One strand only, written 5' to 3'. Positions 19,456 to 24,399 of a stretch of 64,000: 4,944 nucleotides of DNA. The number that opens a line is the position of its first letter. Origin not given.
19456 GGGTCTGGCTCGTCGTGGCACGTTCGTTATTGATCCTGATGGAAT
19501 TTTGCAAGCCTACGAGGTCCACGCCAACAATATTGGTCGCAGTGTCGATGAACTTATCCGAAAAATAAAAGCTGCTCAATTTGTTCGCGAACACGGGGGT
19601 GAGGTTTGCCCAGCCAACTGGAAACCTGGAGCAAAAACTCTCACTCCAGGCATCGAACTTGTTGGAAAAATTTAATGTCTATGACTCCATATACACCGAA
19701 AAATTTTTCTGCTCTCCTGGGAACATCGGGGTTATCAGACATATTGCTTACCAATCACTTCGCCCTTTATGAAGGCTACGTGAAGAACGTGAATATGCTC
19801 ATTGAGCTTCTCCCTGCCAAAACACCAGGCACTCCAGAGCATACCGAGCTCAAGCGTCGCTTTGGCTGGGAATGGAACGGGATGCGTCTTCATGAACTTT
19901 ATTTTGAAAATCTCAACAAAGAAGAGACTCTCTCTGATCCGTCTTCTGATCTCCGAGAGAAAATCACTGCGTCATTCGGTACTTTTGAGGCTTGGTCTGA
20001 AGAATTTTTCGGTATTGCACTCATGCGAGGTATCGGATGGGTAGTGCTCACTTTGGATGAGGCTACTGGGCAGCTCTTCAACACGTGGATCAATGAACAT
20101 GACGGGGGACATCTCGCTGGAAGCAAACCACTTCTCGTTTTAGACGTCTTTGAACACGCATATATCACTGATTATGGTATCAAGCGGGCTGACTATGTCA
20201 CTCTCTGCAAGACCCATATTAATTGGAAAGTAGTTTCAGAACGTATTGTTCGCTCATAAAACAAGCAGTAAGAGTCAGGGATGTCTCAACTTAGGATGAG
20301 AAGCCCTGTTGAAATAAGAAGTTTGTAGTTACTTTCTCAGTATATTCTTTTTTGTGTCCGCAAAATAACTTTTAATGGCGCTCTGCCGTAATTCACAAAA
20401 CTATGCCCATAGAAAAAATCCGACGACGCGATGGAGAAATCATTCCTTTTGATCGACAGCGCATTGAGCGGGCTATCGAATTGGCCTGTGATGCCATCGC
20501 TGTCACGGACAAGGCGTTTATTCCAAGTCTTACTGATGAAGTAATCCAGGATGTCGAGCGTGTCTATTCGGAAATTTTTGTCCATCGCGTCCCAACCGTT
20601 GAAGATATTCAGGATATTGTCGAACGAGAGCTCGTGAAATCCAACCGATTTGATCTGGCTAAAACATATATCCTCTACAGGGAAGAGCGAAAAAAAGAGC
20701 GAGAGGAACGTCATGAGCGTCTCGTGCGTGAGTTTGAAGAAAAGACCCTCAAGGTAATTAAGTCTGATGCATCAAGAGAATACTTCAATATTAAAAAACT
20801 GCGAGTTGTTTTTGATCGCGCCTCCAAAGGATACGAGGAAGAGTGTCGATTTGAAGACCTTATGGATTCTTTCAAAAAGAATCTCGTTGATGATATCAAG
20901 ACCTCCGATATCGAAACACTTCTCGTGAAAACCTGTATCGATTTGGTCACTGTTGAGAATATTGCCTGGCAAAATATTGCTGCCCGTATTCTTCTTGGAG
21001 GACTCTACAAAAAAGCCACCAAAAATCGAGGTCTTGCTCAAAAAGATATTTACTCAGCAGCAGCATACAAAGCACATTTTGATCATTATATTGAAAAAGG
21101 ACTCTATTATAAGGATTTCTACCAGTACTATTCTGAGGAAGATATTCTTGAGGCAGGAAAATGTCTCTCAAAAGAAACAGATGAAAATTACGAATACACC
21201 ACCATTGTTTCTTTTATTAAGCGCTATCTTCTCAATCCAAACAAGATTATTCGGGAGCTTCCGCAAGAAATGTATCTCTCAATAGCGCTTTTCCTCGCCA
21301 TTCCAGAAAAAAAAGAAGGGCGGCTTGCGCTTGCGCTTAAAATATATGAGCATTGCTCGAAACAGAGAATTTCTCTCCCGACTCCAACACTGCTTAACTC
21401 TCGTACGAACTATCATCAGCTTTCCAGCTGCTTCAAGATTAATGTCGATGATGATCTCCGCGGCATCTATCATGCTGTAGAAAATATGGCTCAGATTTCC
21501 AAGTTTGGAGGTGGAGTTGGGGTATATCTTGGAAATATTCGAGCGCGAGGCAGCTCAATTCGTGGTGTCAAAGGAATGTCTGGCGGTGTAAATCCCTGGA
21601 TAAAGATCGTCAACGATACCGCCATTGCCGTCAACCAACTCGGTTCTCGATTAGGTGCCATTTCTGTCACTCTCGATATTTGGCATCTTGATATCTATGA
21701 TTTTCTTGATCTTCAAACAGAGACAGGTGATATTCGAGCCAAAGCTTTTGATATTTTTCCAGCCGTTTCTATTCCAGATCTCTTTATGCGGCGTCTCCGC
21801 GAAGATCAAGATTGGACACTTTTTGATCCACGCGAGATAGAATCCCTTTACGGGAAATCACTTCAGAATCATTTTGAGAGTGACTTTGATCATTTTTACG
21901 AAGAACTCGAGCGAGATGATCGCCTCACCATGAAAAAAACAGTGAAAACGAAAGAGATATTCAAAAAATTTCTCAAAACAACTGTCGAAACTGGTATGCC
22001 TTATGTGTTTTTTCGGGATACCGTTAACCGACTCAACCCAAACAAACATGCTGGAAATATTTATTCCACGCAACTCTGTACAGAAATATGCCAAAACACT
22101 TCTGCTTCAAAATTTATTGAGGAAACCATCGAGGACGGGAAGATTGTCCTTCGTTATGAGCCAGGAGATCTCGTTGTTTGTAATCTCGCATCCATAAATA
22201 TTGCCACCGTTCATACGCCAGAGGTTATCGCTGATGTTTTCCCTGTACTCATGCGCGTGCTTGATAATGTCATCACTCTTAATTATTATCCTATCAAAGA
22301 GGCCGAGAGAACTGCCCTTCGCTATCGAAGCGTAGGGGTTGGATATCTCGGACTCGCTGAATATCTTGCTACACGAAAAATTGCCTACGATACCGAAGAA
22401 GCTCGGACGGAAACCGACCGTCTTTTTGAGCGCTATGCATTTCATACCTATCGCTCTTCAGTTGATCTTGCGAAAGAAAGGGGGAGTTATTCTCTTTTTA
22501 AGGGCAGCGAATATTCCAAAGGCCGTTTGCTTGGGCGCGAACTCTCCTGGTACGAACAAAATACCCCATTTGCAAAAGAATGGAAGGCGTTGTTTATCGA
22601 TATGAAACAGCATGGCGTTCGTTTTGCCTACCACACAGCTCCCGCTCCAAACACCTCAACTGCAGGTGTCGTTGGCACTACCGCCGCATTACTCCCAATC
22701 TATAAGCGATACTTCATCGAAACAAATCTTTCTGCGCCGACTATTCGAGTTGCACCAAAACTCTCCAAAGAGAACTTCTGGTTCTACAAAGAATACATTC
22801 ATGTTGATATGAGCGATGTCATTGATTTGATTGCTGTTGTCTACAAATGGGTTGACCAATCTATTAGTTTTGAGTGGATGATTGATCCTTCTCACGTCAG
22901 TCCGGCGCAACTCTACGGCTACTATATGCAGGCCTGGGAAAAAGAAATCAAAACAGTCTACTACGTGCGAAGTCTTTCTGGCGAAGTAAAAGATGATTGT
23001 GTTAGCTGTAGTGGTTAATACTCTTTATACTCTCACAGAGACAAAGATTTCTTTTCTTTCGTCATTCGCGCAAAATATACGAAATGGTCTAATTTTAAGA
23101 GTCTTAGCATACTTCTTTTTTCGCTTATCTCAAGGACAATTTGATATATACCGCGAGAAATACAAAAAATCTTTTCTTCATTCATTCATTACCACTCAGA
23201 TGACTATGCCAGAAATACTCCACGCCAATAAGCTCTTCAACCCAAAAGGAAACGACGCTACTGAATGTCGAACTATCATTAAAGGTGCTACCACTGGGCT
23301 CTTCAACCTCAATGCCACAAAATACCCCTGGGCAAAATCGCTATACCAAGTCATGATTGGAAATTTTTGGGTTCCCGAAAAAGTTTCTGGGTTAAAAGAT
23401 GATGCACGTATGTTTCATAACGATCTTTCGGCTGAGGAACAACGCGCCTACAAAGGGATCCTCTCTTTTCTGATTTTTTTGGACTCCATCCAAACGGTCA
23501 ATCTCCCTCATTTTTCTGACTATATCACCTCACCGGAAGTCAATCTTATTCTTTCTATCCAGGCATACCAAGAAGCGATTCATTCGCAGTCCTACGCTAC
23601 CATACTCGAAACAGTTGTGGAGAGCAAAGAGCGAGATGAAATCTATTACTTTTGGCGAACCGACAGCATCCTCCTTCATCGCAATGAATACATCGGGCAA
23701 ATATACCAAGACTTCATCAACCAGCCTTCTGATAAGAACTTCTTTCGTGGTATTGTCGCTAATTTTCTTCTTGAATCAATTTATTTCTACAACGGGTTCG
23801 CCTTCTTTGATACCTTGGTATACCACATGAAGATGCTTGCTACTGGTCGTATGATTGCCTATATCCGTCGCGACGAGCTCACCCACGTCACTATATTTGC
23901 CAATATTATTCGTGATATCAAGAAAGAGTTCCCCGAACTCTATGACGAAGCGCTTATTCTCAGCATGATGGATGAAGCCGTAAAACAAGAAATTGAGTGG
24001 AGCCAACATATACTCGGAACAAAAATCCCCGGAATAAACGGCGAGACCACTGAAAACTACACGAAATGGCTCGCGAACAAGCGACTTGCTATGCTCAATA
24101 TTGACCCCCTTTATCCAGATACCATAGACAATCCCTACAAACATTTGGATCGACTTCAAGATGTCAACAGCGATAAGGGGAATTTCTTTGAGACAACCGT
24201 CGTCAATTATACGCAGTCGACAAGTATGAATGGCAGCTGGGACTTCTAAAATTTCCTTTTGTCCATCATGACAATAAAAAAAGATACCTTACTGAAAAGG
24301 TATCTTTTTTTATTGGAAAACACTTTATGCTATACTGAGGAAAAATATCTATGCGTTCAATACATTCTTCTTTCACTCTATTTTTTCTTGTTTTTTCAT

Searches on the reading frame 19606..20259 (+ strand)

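Call 11: search_protein_families(library=pfam, proteins=[window:19606-20259:+])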
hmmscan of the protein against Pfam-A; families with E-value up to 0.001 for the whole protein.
window:19606-20259:+ (217 aa): 1 family
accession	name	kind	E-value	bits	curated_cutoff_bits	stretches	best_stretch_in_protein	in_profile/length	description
PF02777.23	Sod_Fe_C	-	3.5e-24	85.2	20.9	1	112-213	1-102/102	Iron/manganese superoxide dismutases, C-terminal domain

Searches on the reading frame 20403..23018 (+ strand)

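Call 10: search_protein_families(library=pfam, proteins=[window:20403-23018:+])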
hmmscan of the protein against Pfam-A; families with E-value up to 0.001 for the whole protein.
window:20403-23018:+ (871 aa): 3 families
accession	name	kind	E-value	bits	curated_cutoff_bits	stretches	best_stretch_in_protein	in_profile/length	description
PF02867.20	Ribonuc_red_lgC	-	4.6e-140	468.1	23.9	1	341-855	1-523/523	Ribonucleotide reductase, barrel domain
PF03477.21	ATP-cone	-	4.4e-26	91.7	25.8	2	5-98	2-88/88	ATP cone domain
PF00317.26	Ribonuc_red_lgN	-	1.3e-14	54.4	28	1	264-336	4-75/77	Ribonucleotide reductase, all-alpha domain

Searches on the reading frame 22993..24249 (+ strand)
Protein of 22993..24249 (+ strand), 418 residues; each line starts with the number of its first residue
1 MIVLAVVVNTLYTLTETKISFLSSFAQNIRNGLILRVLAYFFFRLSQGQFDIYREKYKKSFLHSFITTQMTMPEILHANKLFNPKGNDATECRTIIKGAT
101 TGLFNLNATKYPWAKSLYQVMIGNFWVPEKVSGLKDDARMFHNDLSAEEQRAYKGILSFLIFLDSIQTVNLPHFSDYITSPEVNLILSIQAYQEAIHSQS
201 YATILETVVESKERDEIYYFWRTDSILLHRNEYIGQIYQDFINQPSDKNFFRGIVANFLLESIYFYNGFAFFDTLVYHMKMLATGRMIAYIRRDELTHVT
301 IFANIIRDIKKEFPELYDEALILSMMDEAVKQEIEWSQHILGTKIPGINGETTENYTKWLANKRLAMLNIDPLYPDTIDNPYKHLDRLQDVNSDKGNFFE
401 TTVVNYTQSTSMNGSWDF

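Call 10: search_protein_families(library=pfam, proteins=[window:22993-24249:+])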
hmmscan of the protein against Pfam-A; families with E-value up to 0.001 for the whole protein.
window:22993-24249:+ (418 aa): 1 family
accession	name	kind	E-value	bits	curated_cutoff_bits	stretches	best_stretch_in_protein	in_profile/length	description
PF00268.27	Ribonuc_red_sm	-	9.9e-71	238.8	33.6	1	104-381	2-281/281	Ribonucleotide reductase, small chain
